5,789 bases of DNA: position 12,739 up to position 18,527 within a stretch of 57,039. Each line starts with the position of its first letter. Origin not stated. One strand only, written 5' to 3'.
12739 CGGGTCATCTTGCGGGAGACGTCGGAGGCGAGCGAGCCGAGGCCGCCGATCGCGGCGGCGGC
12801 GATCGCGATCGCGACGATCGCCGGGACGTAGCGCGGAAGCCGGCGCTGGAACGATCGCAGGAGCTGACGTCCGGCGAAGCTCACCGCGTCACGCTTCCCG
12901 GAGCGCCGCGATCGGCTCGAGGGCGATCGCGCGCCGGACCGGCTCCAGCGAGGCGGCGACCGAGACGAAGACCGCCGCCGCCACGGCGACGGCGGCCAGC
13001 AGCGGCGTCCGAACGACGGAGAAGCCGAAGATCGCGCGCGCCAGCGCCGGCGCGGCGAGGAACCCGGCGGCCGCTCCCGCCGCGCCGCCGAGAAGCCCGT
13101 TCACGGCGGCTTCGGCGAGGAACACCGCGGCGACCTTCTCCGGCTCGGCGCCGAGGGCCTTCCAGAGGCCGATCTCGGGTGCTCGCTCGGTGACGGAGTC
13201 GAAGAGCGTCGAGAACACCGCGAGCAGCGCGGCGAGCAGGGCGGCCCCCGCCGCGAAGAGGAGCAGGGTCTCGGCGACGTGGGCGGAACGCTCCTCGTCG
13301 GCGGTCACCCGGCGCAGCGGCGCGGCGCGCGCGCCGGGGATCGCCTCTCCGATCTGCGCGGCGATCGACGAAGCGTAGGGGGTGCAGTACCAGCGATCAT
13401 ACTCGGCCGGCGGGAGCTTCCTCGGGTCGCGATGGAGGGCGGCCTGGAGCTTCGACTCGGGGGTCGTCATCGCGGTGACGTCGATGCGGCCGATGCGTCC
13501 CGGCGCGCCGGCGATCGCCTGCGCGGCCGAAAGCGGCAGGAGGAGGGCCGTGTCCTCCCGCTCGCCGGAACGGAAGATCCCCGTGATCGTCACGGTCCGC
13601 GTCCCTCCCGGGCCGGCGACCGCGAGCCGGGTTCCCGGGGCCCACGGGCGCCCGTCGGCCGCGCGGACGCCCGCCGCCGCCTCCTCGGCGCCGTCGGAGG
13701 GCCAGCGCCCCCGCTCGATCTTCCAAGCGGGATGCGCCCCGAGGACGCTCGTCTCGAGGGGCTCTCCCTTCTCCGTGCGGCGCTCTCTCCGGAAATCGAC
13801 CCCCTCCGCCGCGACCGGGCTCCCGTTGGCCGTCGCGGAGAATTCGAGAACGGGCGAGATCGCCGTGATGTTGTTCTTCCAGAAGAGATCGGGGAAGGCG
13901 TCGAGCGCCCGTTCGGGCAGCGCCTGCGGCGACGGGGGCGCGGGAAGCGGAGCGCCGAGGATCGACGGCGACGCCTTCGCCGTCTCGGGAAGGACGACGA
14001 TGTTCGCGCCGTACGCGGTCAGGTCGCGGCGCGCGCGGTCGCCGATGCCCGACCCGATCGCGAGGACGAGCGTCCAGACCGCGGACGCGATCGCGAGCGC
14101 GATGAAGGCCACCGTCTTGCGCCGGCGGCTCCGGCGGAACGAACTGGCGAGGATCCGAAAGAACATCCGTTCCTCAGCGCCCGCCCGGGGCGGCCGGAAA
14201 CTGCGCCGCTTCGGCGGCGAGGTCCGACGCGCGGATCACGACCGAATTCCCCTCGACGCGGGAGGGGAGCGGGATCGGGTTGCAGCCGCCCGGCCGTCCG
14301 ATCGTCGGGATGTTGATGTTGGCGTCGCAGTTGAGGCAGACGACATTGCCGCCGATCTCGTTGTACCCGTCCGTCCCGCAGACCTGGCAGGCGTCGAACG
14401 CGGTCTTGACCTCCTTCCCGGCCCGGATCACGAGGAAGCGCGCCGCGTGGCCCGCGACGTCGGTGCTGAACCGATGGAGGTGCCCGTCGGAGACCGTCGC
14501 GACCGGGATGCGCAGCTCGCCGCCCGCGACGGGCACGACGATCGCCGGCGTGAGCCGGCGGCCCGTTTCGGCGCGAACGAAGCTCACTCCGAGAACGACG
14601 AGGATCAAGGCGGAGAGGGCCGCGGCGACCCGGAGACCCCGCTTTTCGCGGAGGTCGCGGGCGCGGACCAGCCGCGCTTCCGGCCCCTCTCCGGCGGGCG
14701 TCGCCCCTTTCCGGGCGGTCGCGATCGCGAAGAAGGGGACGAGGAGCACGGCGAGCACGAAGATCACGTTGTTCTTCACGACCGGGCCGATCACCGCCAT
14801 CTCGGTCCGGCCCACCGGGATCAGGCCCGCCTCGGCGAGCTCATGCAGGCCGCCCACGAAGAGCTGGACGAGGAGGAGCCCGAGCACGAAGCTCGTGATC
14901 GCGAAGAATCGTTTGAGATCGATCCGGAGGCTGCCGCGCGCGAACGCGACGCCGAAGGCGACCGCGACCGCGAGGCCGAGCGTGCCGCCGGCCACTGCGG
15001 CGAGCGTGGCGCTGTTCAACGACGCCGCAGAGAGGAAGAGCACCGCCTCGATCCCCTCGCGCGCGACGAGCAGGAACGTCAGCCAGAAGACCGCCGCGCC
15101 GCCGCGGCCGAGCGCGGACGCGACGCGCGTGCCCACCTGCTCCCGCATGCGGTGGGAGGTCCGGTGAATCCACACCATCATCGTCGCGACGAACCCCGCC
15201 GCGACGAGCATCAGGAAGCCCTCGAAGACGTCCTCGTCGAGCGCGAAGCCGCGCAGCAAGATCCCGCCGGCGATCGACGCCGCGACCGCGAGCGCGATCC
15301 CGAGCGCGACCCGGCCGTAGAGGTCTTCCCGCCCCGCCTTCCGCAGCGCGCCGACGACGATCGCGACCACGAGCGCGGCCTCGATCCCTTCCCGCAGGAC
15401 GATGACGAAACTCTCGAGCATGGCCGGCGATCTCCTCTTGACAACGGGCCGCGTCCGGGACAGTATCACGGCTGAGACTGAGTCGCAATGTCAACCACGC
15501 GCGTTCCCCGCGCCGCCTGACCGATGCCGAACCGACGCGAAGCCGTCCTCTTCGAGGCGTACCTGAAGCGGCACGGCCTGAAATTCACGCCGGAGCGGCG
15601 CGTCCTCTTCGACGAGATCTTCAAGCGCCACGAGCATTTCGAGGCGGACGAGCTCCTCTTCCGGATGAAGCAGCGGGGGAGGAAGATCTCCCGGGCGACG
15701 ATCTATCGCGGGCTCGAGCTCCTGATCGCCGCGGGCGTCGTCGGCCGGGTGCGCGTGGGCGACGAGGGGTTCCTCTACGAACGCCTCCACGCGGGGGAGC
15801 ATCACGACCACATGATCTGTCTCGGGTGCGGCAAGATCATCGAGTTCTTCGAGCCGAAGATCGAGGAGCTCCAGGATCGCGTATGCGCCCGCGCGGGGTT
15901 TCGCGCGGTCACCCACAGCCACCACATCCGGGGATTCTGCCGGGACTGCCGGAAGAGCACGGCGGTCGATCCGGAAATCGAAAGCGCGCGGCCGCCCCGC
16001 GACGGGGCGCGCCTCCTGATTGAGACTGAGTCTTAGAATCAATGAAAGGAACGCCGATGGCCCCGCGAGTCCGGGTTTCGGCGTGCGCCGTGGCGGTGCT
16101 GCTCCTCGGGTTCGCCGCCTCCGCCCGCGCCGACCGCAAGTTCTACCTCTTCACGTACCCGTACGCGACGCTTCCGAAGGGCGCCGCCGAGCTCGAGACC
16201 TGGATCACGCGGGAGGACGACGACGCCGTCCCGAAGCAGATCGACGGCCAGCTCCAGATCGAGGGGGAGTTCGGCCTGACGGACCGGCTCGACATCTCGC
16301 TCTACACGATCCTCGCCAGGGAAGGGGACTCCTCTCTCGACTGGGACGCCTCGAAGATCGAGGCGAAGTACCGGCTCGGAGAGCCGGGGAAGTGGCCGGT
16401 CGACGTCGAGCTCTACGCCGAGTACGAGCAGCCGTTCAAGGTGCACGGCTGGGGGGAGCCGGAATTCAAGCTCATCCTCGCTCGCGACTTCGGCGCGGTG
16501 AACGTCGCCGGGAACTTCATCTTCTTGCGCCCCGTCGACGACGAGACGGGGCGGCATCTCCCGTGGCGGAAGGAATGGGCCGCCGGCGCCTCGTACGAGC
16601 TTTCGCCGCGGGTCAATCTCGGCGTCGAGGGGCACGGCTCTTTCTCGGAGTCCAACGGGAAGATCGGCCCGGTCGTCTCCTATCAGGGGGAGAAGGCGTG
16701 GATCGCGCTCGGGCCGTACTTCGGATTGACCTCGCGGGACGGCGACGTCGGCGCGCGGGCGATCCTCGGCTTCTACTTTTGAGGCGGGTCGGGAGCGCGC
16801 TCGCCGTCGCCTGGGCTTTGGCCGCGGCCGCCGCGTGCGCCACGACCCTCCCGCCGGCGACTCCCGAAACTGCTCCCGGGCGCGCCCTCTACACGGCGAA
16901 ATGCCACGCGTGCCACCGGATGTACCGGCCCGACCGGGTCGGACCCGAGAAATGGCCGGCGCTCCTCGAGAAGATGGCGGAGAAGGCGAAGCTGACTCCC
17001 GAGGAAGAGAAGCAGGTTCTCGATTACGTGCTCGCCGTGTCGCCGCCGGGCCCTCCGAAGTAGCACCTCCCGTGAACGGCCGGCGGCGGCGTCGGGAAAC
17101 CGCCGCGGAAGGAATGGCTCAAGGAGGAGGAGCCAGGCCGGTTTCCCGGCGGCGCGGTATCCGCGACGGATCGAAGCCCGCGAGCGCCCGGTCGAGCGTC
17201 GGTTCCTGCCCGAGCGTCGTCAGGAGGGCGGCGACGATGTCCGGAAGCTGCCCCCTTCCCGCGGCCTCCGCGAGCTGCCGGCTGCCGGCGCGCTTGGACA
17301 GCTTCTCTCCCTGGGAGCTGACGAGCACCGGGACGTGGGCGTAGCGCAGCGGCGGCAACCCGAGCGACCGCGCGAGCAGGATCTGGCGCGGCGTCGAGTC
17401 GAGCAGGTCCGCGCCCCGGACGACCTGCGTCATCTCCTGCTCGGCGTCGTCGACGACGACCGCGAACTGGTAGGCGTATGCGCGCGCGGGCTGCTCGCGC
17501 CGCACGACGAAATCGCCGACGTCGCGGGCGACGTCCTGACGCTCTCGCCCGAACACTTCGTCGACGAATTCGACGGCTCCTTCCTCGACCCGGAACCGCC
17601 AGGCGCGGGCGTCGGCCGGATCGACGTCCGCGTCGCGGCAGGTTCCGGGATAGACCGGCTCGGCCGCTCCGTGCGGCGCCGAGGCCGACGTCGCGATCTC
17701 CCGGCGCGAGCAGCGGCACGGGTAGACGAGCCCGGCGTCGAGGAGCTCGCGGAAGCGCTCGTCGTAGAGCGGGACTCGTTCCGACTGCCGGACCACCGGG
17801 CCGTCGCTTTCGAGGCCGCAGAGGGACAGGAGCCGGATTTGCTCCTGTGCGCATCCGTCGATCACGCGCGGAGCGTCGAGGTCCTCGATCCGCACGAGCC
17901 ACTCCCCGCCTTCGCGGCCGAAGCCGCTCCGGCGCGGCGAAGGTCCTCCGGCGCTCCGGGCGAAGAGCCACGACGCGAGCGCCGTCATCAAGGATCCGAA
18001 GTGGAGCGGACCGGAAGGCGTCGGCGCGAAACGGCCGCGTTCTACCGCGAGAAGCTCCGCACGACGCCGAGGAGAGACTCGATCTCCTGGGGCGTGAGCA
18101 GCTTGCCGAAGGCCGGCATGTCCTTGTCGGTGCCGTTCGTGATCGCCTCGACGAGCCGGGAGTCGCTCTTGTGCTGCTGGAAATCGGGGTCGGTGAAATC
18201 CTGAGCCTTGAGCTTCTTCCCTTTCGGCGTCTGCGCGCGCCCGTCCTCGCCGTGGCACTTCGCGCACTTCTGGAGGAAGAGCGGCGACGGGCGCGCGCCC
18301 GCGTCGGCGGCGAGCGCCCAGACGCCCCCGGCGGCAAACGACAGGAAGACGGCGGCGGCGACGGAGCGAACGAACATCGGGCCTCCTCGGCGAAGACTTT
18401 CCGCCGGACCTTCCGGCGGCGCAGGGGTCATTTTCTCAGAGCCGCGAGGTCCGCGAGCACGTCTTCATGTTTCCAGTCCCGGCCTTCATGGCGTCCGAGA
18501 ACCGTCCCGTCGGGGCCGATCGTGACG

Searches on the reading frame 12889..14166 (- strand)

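Call 76: search_protein_families(library=pfam, proteins=[window:12889-14166:-], max_evalue=0.00001)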
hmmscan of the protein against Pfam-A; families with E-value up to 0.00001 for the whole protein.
window:12889-14166:- (425 aa): 2 families
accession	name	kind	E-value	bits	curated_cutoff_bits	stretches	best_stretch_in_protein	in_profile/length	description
PF02687.27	FtsX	-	2.3e-13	50.7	25.5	1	304-418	2-120/120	FtsX-like permease C-terminal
PF12704.14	MacB_PCD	-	2.2e-07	31.8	27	1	21-240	5-197/207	MacB-like periplasmic core domain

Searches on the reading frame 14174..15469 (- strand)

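Call 76: search_protein_families(library=pfam, proteins=[window:14174-15469:-], max_evalue=0.00001)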
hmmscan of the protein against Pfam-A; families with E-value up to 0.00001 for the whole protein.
window:14174-15469:- (431 aa): 2 families
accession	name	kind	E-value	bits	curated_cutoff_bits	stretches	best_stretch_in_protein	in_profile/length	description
PF03239.20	FTR1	-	1.1e-37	130.3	25.3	1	17-223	1-221/284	Iron permease FTR1 family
PF10080.14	FtrD-like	-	1.6e-27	96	26.3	1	326-424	1-101/101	Membrane iron-sulfur containing protein FtrD-like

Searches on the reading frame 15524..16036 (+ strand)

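Call 77: search_protein_families(library=pfam, proteins=[window:15524-16036:+], max_evalue=0.00001)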
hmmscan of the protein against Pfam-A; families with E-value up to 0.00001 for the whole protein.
window:15524-16036:+ (170 aa): 1 family
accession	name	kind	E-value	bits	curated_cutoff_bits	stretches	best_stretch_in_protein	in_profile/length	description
PF01475.25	FUR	-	7.4e-29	100.8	23.1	1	17-132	2-117/121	Ferric uptake regulator family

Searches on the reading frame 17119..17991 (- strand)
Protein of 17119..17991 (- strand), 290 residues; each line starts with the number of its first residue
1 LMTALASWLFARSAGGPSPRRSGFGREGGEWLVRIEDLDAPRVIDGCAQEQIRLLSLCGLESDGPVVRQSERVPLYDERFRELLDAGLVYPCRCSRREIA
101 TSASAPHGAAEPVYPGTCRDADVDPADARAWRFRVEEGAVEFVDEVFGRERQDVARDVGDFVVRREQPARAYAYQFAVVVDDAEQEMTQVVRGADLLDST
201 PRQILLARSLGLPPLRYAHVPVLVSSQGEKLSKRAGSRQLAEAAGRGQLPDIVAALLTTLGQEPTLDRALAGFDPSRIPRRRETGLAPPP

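Call 76: search_protein_families(library=pfam, proteins=[window:17119-17991:-], max_evalue=0.00001)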
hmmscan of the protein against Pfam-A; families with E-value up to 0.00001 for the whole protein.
window:17119-17991:- (290 aa): 1 family
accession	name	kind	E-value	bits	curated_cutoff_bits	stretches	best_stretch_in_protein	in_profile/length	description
PF00749.27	tRNA-synt_1c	-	6.3e-30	104.6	23.4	1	27-268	32-283/314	tRNA synthetases class I (E and Q), catalytic domain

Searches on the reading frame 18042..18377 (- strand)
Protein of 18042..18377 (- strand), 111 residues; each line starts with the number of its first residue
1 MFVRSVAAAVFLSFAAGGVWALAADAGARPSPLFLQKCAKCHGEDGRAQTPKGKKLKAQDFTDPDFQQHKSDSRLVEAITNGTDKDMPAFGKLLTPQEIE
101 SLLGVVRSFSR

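Call 77: search_protein_families(library=pfam, proteins=[window:18042-18377:-], max_evalue=0.00001)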
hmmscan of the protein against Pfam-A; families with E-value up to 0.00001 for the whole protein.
window:18042-18377:- (111 aa): 1 family
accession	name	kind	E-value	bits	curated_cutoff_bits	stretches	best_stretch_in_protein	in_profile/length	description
PF13442.11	Cytochrome_CBB3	-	8.6e-10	39.2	27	1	28-102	4-64/68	Cytochrome C oxidase, cbb3-type, subunit III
